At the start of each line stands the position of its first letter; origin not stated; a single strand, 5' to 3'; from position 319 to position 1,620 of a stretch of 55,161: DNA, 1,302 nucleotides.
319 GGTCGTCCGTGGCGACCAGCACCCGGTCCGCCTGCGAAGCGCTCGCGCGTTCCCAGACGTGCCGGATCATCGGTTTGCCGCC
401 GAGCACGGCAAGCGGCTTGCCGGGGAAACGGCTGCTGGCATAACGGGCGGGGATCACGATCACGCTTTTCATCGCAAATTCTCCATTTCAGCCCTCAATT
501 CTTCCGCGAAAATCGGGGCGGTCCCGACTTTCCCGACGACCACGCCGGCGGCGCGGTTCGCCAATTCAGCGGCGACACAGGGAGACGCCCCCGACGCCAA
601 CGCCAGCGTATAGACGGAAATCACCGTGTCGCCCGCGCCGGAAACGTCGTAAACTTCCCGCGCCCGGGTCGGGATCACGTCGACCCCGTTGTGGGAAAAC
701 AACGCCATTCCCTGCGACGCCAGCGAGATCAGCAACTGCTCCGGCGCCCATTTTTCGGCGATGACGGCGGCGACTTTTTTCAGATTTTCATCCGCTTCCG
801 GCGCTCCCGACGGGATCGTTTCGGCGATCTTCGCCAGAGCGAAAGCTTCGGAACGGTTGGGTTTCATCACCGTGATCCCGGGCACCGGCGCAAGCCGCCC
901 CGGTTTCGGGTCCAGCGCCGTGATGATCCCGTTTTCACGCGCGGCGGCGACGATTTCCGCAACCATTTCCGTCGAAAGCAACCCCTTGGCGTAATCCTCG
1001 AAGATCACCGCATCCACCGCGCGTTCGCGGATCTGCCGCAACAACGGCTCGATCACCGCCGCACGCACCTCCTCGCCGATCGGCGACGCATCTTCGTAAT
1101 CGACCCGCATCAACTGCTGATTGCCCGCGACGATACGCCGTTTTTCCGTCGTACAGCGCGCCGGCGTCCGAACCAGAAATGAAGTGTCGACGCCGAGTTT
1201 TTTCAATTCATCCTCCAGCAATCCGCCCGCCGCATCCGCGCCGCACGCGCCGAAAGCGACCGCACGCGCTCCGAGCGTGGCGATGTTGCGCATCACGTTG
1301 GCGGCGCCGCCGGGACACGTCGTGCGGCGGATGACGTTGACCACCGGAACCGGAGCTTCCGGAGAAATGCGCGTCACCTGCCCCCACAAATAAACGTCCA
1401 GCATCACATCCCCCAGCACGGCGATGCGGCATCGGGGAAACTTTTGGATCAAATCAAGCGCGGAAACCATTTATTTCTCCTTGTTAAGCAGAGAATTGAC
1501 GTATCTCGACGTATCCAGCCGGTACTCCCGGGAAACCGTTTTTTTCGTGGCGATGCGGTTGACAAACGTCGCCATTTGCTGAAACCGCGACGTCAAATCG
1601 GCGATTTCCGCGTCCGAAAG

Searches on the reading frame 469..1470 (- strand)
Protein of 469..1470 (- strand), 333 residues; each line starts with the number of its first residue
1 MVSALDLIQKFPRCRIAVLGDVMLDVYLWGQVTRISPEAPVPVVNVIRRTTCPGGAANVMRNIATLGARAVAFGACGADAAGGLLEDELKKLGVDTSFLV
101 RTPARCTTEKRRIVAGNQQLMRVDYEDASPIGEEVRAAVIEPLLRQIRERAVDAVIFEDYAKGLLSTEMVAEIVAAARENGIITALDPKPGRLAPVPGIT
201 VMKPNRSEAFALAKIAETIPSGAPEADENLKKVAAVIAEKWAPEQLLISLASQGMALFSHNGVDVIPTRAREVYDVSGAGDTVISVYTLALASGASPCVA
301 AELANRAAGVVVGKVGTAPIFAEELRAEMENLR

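Call 74: search_protein_families(library=pfam, proteins=[window:469-1470:-], max_evalue=0.001)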
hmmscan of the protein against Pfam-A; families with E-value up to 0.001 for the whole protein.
window:469-1470:- (333 aa): 1 family
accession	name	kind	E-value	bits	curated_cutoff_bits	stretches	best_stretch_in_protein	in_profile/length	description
PF00294.29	PfkB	-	1.1e-39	137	25.8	1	16-318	4-296/302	pfkB family carbohydrate kinase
